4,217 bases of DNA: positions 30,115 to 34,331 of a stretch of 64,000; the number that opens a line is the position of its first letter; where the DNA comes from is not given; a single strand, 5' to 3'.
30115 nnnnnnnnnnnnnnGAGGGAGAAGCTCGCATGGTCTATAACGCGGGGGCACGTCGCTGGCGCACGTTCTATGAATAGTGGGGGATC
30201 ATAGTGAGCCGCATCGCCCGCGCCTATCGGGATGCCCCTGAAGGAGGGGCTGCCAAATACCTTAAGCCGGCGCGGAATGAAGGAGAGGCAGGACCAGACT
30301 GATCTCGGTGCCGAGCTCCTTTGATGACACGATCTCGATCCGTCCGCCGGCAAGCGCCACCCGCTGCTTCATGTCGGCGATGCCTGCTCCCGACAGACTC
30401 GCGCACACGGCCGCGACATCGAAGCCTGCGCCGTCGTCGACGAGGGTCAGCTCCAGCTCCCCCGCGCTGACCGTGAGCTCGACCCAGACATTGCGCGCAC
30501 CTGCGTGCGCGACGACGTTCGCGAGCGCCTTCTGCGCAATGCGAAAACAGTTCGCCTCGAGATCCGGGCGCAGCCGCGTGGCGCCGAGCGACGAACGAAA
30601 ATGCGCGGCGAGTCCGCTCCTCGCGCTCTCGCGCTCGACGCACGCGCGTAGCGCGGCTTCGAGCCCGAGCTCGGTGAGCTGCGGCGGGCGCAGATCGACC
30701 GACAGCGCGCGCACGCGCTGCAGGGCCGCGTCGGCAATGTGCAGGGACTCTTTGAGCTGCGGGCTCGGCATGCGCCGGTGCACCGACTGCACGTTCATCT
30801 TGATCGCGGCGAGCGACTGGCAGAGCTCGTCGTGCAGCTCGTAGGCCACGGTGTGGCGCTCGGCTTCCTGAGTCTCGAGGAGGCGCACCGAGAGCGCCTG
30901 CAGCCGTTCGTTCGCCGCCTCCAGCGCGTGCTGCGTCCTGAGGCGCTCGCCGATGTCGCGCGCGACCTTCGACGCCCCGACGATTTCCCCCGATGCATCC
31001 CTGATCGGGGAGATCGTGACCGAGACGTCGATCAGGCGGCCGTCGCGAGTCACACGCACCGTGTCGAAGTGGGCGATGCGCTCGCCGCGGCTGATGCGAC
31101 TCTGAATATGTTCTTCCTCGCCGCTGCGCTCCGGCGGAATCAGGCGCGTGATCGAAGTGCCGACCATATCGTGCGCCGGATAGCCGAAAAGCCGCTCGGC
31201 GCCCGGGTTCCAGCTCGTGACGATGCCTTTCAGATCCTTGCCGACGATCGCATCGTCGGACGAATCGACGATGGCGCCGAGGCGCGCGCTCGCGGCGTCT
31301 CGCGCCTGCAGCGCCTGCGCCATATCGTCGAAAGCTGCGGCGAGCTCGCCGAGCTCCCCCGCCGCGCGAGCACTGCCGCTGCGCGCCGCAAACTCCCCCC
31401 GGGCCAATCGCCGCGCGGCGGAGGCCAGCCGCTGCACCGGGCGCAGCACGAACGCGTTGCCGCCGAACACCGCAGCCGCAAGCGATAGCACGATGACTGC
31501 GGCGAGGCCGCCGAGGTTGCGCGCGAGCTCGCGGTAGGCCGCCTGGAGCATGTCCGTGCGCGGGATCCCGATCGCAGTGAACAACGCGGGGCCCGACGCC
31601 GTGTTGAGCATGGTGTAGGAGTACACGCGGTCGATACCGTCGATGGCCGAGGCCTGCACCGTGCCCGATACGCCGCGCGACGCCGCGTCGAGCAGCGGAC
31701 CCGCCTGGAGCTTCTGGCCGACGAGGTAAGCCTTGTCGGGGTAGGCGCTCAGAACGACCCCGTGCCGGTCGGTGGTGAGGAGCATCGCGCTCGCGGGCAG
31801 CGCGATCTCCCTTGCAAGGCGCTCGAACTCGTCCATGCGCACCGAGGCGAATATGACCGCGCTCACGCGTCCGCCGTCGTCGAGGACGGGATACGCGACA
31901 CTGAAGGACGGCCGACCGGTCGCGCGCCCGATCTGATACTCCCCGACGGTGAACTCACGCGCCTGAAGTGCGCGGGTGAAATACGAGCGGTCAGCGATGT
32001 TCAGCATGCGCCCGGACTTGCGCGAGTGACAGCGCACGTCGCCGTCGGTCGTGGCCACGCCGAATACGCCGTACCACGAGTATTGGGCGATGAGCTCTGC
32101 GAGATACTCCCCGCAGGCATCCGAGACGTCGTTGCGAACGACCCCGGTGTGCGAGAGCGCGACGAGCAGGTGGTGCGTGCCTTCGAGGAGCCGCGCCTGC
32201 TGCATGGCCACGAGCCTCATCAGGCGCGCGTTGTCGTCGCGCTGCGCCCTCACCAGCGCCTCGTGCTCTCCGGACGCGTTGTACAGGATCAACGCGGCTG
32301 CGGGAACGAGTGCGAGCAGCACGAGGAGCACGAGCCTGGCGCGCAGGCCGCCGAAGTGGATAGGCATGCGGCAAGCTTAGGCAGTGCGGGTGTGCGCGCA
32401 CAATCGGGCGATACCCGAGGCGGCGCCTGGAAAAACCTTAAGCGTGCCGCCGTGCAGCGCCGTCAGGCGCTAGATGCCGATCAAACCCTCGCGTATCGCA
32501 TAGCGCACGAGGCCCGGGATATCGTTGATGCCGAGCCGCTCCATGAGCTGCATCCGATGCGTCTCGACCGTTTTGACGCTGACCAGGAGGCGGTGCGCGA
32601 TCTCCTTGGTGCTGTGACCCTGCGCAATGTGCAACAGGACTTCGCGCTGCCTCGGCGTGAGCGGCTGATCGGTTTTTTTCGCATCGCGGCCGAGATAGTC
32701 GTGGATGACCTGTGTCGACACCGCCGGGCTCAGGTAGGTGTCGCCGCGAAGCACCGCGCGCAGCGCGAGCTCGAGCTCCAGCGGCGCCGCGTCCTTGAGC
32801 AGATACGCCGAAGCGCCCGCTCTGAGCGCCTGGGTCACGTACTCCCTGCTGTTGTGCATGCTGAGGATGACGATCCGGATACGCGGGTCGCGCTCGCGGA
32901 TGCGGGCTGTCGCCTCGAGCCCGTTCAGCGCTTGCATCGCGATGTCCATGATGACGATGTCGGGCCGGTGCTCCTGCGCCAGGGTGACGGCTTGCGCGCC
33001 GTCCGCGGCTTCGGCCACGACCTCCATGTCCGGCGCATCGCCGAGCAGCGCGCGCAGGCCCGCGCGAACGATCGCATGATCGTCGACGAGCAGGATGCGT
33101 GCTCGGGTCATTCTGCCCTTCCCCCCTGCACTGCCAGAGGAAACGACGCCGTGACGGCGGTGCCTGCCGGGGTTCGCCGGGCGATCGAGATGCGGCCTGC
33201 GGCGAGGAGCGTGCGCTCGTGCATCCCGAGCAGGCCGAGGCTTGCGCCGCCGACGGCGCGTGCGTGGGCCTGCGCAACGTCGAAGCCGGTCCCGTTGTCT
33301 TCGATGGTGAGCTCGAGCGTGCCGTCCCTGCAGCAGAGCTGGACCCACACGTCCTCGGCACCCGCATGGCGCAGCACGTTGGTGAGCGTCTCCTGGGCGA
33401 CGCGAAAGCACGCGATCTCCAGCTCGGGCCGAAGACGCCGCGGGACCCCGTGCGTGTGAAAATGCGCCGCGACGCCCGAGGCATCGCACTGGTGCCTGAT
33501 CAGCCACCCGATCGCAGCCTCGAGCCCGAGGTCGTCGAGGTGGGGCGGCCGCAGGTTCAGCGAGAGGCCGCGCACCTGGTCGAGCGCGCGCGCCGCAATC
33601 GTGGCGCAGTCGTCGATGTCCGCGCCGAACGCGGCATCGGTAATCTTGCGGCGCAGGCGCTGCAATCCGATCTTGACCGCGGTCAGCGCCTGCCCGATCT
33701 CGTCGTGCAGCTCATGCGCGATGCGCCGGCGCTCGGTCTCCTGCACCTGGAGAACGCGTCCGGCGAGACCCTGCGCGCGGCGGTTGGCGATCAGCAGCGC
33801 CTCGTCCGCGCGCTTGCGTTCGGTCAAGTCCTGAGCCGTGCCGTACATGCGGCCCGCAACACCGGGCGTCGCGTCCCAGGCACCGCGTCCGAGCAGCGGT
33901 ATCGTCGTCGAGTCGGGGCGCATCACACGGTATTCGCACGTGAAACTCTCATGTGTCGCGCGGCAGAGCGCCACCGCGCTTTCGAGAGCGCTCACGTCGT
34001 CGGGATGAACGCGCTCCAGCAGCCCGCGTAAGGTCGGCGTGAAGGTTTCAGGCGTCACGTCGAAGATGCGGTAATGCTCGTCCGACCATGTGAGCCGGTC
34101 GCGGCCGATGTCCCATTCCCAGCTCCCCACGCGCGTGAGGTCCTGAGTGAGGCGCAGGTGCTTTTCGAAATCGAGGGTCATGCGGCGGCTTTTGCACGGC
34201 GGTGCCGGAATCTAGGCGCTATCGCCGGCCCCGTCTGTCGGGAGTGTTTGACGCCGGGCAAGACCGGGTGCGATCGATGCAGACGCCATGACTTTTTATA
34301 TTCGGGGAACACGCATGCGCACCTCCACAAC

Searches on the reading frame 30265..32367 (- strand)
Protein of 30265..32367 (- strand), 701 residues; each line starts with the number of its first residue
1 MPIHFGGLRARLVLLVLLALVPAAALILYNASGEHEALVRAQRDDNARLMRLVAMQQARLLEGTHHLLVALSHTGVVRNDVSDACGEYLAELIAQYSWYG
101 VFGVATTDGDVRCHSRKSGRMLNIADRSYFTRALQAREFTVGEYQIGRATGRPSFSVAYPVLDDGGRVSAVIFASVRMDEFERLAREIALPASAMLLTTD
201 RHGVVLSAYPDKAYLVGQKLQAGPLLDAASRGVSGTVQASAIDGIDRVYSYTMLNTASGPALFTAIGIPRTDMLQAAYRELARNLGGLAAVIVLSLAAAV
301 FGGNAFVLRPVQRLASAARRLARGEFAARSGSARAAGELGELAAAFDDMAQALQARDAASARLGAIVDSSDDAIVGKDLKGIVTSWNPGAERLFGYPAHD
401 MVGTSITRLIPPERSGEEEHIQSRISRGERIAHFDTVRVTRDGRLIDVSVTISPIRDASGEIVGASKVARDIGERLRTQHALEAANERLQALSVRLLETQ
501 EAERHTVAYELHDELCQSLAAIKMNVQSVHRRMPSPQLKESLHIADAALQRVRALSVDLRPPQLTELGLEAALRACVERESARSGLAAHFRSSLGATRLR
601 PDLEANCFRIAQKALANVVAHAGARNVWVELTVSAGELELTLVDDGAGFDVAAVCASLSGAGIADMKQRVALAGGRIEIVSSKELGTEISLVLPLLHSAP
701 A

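Call 7: search_protein_families(library=pfam, proteins=[window:30265-32367:-], max_evalue=0.01)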
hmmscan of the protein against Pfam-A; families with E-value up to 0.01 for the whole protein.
window:30265-32367:- (701 aa): 12 families
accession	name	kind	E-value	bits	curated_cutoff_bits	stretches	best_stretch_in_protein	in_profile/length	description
PF00989.32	PAS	-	7.4e-21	74.7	22.6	1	363-472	3-113/113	PAS fold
PF08448.16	PAS_4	-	5e-17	62.6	23.1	1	367-475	1-108/110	PAS fold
PF13426.13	PAS_9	-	5.3e-17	62.4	27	1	372-473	2-102/103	PAS domain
PF02743.24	dCache_1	-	6.7e-15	55.7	45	1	37-253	2-230/240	Cache domain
PF00672.30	HAMP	-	4.8e-11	43.2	25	1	307-355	6-53/53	HAMP domain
PF07730.19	HisKA_3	-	1.8e-10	41.6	24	1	503-564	1-68/68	Histidine kinase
PF02518.31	HATPase_c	-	2.4e-08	34.8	26.4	1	608-695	7-109/111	Histidine kinase-, DNA gyrase B-, and HSP90-like ATPase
PF08447.18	PAS_3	-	3.4e-08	34.1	25.6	1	384-468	2-88/89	PAS fold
PF13188.13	PAS_8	-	5.9e-05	23.3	21.8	1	362-414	2-55/65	PAS domain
PF17203.10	sCache_3_2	-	0.00031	21.3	28.4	0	107-187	61-137/140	Single cache domain 3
PF13596.12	PAS_10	-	0.00082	20.4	22.1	1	382-472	20-105/106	PAS domain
PF22588.2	dCache_1_like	-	0.001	19.6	27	1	179-257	2-82/89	Histidine kinase sensor domain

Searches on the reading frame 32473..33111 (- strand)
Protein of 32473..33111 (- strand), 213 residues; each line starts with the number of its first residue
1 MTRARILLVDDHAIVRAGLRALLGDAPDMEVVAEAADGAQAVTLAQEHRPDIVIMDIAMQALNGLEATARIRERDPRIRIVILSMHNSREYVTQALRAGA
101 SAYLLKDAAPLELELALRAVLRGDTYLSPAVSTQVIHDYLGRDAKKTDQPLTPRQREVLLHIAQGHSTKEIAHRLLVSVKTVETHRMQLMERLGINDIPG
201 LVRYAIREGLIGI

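Call 65: search_protein_families(library=pfam, proteins=[window:32473-33111:-], max_evalue=0.01)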
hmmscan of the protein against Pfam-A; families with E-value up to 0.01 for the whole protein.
window:32473-33111:- (213 aa): 6 families
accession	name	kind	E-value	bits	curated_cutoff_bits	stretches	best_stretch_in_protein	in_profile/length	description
PF00072.30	Response_reg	-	2.7e-30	105.2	30.2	1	6-117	1-110/111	Response regulator receiver domain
PF00196.25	GerE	-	1e-16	60.7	23.5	1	149-205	1-57/57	Bacterial regulatory proteins, luxR family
PF08281.18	Sigma70_r4_2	-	1.9e-08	34.3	25.7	1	151-193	11-54/54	Sigma-70, region 4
PF13551.12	HTH_29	-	0.0005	20.6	28.1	1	157-187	3-34/64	Winged helix-turn helix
PF13518.12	HTH_28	-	0.0037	17.7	25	0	155-187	2-34/52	Helix-turn-helix domain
PF13384.12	HTH_23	-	0.009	16.2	24.6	0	156-182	8-34/50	Homeodomain-like domain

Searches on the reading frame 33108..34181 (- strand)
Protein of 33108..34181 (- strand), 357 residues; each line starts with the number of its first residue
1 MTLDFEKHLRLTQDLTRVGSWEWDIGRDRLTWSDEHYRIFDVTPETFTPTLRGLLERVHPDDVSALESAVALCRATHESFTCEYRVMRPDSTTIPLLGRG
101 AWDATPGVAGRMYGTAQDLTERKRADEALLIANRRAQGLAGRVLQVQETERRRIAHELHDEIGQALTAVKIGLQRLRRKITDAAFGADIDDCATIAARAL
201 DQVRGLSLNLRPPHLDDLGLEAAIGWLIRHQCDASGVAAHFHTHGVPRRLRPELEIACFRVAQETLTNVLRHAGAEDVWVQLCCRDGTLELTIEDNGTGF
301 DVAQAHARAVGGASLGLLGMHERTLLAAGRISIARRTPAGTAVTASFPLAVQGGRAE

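Call 33: search_protein_families(library=pfam, proteins=[window:33108-34181:-], max_evalue=0.001)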
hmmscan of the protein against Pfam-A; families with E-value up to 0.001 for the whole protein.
window:33108-34181:- (357 aa): 4 families
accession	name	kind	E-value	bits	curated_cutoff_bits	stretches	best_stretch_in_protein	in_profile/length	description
PF07730.19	HisKA_3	-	4.5e-15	56.4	24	1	150-214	1-67/68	Histidine kinase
PF08447.18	PAS_3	-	7.7e-13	49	25.6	1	30-101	2-73/89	PAS fold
PF02518.31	HATPase_c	-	5.3e-12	46.6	26.4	1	256-350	4-110/111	Histidine kinase-, DNA gyrase B-, and HSP90-like ATPase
PF13581.12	HATPase_c_2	-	2.2e-05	24.9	27.4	1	242-310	20-89/127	Histidine kinase-like ATPase domain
